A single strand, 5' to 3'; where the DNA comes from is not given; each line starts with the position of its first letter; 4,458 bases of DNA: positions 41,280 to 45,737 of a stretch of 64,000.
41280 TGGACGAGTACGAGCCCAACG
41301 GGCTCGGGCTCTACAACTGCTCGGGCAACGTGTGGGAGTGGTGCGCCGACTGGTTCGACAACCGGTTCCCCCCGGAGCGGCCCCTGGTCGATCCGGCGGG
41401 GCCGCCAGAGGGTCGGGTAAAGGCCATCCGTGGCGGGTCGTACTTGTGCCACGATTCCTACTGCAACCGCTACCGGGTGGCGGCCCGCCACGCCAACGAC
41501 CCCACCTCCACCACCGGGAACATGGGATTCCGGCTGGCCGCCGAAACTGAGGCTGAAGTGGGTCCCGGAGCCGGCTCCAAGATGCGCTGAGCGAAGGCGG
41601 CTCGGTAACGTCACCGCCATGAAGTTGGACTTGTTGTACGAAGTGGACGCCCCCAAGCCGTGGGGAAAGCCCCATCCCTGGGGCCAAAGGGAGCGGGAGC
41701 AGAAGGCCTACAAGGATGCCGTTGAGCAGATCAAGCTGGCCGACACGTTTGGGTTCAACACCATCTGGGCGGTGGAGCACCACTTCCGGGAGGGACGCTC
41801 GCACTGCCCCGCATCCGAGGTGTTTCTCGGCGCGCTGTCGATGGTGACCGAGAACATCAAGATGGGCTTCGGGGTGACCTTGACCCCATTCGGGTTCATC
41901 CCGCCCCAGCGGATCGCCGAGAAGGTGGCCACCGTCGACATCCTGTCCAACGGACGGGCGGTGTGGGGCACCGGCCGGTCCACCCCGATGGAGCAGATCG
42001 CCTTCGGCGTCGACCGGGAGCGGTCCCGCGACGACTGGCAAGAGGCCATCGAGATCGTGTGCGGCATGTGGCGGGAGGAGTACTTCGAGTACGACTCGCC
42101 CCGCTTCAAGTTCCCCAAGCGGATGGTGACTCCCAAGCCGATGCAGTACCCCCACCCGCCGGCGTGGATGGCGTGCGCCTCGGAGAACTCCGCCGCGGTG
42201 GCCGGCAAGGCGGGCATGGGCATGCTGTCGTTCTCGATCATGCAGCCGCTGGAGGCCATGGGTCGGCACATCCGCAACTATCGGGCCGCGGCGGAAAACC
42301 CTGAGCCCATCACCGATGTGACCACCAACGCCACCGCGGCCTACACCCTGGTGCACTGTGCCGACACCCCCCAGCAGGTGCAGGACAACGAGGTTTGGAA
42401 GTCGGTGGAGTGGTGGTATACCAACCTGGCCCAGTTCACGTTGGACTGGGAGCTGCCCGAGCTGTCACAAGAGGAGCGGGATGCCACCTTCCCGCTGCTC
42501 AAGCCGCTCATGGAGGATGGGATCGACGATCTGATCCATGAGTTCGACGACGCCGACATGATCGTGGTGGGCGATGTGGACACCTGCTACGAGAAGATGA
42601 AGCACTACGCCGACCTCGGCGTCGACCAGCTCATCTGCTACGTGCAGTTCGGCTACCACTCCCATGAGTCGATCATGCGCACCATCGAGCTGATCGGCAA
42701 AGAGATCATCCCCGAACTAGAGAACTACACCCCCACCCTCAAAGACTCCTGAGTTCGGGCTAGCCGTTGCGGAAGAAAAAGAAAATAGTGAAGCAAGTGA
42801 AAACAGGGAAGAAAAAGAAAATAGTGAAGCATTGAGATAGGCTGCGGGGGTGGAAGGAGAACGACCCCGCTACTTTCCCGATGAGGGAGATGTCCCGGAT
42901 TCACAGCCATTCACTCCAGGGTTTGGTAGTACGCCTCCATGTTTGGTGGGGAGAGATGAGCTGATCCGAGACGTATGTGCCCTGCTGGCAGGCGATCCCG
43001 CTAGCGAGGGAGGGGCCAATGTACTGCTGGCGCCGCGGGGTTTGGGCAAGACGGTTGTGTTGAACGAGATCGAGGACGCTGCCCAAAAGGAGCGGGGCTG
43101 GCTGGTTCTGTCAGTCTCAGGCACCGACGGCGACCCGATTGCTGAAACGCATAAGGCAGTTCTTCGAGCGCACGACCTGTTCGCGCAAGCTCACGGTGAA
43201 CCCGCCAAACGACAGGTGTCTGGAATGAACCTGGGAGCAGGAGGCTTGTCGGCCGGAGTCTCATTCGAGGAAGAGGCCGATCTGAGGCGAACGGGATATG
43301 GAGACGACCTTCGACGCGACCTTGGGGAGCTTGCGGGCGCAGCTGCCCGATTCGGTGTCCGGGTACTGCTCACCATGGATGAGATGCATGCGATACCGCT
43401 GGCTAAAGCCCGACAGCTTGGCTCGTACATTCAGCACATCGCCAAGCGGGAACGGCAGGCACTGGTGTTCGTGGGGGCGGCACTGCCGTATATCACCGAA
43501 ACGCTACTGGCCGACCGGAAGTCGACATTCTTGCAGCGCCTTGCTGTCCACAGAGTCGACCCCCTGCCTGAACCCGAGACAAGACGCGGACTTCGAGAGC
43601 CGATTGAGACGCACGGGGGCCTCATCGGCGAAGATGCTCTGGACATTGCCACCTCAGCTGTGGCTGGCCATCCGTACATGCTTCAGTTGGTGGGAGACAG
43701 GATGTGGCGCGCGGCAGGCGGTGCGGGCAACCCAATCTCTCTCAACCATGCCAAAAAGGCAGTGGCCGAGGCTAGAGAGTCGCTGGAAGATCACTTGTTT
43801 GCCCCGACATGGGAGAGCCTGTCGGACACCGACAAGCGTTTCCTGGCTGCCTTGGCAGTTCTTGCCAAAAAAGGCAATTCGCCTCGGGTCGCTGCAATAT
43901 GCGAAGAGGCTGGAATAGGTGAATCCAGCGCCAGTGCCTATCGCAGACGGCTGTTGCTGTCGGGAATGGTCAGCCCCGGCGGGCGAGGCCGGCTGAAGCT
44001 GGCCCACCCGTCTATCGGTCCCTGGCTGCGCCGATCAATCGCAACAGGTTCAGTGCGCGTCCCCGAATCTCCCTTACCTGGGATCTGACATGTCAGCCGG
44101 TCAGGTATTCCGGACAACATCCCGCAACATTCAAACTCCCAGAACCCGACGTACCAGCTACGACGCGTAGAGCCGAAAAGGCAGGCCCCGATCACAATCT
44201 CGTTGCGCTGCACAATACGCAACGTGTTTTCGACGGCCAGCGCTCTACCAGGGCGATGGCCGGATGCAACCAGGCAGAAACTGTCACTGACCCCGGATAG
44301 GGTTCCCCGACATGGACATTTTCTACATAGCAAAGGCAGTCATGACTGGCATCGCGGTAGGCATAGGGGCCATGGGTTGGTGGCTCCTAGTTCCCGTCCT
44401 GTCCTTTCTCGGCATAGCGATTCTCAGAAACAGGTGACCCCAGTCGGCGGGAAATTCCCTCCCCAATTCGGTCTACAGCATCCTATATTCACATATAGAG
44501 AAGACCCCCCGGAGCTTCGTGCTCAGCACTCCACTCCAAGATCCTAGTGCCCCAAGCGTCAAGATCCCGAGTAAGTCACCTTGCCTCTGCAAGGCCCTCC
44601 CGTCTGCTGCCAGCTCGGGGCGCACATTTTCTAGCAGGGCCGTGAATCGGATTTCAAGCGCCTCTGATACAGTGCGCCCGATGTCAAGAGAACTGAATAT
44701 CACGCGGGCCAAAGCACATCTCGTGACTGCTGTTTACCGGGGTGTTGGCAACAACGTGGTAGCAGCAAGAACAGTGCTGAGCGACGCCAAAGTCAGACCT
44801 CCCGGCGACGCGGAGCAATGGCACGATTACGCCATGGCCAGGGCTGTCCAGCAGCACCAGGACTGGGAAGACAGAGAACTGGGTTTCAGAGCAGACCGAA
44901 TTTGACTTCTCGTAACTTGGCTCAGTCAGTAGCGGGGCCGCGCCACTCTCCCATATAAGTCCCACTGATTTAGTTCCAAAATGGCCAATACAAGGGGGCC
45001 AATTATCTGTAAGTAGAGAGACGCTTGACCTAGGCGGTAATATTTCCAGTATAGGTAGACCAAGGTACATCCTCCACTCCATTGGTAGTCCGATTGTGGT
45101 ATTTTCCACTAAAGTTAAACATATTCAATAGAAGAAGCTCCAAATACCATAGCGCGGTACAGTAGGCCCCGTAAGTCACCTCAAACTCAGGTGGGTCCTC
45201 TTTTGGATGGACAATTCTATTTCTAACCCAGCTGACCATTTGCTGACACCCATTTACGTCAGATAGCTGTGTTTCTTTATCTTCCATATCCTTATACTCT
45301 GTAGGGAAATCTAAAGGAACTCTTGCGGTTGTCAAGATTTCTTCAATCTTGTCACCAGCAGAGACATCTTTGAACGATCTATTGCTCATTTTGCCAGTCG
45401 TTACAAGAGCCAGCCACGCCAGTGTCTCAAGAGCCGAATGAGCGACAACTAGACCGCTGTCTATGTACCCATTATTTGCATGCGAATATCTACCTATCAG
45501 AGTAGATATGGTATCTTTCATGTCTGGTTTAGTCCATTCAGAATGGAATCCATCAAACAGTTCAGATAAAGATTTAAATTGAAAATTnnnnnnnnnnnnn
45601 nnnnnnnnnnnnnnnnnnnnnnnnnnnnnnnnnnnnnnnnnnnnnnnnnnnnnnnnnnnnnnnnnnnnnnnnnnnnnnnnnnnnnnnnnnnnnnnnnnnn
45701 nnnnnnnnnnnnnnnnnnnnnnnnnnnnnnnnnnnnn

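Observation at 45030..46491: Extremely AT-rich HEPN (RNxxxH) ApeA-like gene, with no ATG start, directly downstream of a co-oriented IS481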

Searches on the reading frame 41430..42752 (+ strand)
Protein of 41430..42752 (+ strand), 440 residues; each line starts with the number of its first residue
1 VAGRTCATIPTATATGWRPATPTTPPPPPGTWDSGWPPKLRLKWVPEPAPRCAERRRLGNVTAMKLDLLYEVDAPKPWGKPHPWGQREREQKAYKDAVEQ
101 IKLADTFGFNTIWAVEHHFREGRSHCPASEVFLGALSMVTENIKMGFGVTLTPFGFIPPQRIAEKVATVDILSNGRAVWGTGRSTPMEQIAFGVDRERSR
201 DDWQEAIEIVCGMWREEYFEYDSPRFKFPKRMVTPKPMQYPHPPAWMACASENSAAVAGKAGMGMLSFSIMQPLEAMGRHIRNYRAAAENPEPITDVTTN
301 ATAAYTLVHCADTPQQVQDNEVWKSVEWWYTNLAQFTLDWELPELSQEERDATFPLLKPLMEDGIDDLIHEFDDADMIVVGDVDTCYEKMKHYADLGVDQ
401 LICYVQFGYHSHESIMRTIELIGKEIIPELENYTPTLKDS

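Call 18: search_protein_families(library=pfam, proteins=[window:41430-42752:+], max_evalue=0.01)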
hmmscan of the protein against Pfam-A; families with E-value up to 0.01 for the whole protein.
window:41430-42752:+ (440 aa): 1 family
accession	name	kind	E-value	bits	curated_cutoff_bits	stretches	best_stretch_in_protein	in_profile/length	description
PF00296.26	Bac_luciferase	-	3.1e-54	184.9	27.9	1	83-400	11-314/314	Luciferase-like monooxygenase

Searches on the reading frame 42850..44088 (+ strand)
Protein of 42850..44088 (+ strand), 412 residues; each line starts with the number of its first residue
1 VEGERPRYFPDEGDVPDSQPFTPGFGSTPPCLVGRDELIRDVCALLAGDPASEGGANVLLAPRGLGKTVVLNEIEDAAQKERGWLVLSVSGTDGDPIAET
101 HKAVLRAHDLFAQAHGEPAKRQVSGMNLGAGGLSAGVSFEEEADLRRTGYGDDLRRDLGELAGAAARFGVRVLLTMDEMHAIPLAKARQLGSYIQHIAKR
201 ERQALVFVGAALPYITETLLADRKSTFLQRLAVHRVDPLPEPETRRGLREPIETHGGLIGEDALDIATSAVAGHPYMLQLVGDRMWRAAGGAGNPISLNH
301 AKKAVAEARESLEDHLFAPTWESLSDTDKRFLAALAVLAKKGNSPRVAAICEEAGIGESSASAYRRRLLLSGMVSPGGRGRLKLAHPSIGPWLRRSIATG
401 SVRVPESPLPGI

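Call 18: search_protein_families(library=pfam, proteins=[window:42850-44088:+], max_evalue=0.01)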
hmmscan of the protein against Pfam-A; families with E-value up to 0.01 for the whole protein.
window:42850-44088:+ (412 aa): 2 families
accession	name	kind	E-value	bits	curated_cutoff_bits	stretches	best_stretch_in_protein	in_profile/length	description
PF13191.12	AAA_16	-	5.5e-09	37.2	32.6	1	32-191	2-153/167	AAA ATPase domain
PF13401.12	AAA_22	-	0.0013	19.5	27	1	55-209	6-122/130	AAA domain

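Call 78: find_encoding_contigs(protein=window:42850-44088:+, flank=10000, max_places=10)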
Protein window:42850-44088:+ (412 aa): 2 contigs read that carry it; 2 places shown.
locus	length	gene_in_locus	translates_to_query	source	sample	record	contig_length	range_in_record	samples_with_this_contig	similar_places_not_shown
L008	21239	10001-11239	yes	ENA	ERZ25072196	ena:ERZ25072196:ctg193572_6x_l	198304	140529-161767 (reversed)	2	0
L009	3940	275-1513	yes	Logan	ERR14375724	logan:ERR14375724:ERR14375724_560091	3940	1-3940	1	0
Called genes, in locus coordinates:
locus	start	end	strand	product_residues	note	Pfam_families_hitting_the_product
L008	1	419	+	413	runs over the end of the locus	PF01520:Amidase_3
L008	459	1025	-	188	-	PF02627:CMD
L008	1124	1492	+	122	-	PF00300:His_Phos_1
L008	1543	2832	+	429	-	-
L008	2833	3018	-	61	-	-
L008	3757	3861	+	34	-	-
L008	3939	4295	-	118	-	PF00296:Bac_luciferase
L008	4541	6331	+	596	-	PF00501:AMP-binding, PF13193:AMP-binding_C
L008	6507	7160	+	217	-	-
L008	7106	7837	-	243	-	-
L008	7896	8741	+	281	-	PF03781:FGE-sulfatase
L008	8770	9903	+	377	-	PF00296:Bac_luciferase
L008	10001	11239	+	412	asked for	PF13191:AAA_16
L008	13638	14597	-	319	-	PF04545:Sigma70_r4 (faint), PF13011:LZ_Tnp_IS481, PF13384:HTH_23, PF13518:HTH_28, PF13551:HTH_29, PF13565:HTH_32, PF00665:rve, PF13683:rve_3, +3 more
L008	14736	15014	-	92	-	-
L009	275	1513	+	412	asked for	PF13191:AAA_16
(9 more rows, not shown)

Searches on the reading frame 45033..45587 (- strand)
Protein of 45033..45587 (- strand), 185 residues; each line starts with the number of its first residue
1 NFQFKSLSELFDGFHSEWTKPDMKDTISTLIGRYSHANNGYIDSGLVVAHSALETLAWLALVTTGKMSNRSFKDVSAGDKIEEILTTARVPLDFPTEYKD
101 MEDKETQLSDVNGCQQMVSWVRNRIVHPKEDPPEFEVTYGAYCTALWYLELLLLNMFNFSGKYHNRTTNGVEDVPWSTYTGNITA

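Call 63: predict_structure(alignment_id=A6)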
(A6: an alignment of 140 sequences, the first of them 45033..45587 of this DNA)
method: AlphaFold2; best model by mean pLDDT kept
length: 185 residues; sequences in the alignment: 140
mean_pLDDT: 94.9   pTM: 0.89
mean pLDDT of the five models: 94.9, 94.6, 94.5, 94.1, 94.0
residues with pLDDT >= 90: 171; 70-90: 5; 50-70: 7; < 50: 2
segments of 3 or more residues with pLDDT < 50: none
pLDDT, mean of each block of 10 residues (from residue 1): 74 97 97 98 98 98 97 98 98 97 97 98 96 97 98 98 96 92 62
secondary structure, 60 per line:
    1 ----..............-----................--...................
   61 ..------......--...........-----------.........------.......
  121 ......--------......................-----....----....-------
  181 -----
elements in order: H5-18 H24-39 H42-62 H69-74 H77-87 H99-107 H114-126 H135-156 E162-165 E170-173

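Call 66: fold_search(model_id=the predicted structure, library=pdb)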
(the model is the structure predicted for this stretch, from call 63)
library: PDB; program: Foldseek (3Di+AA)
matches with E <= 10: 99; with E <= 0.001: 0
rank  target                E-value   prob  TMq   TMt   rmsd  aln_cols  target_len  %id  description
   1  2hsb                  1.0e+00  0.60  0.38  0.51   9.0       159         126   11  Crystal structure of a hepn domain containing protein (af_0298) from archaeoglobus fulgidus at 1.95 A resolution (released 2006-08-15)
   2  5yep_C                1.4e+00  0.57  0.38  0.51   8.4       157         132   10  Crystal structure of SO_3166-SO_3165 from Shewanella oneidensis (released 2018-03-28)
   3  4nqf_A                1.6e+00  0.38  0.36  0.42   8.8       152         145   14  Crystal structure of HEPN domain protein (released 2014-03-26)
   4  4zvb_B                1.6e+00  0.08  0.18  0.22  15.0       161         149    7  Crystal structure of globin domain of the E. coli DosC - form II (ferrous) (released 2015-11-11)
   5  6hlp                  1.9e+00  0.06  0.16  0.08  16.8       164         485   11  Crystal structure of the Neurokinin 1 receptor in complex with the small molecule antagonist Netupitant (released 2019-01-16)
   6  7bxo_F                2.0e+00  0.69  0.47  0.62   4.7       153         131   10  Crystal structure of the toxin-antitoxin with AMP-PNP (released 2020-09-30)
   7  1rty_A                2.0e+00  0.08  0.21  0.23  14.2       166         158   14  Crystal Structure of Bacillus subtilis YvqK, a putative ATP-binding Cobalamin Adenosyltransferase, The North East Stru (released 2003-12-23)
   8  2lk4_MODEL_1_A        2.2e+00  0.16  0.27  0.33  10.4       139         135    9  Structural and mechanistic insights into the interaction between PAT Pyk2 and Paxillin LD motif (released 2012-10-10)
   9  4irv_A                2.3e+00  0.06  0.18  0.17  17.1       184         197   12  Structure of the Helicobacter pylori CagA Oncogene Bound to the Human Tumor Suppressor Apoptosis-stimulating Protein o (released 2014-01-15)
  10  4nqf_B                2.5e+00  0.28  0.37  0.43   7.6       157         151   14  Crystal structure of HEPN domain protein (released 2014-03-26)
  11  5o9z_H                2.5e+00  0.08  0.21  0.12  15.2       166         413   11  Cryo-EM structure of a pre-catalytic human spliceosome primed for activation (B complex) (released 2017-08-16)
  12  3o10_D                2.7e+00  0.28  0.37  0.47   6.8       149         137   14  Crystal structure of the HEPN domain from human sacsin (released 2011-03-30)
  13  3cax                  2.8e+00  0.07  0.18  0.11  12.8       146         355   12  Crystal structure of uncharacterized protein PF0695 (released 2008-03-18)
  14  2ot3_A                2.9e+00  0.06  0.20  0.16  17.4       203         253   14  Crystal structure of rabex-5 VPS9 domain in complex with nucleotide free RAB21 (released 2007-04-24)
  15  6oz6_D                3.2e+00  0.06  0.22  0.15  14.9       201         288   13  Crystal structure of MraY bound to 3'-hydroxymureidomycin A (released 2019-07-10)
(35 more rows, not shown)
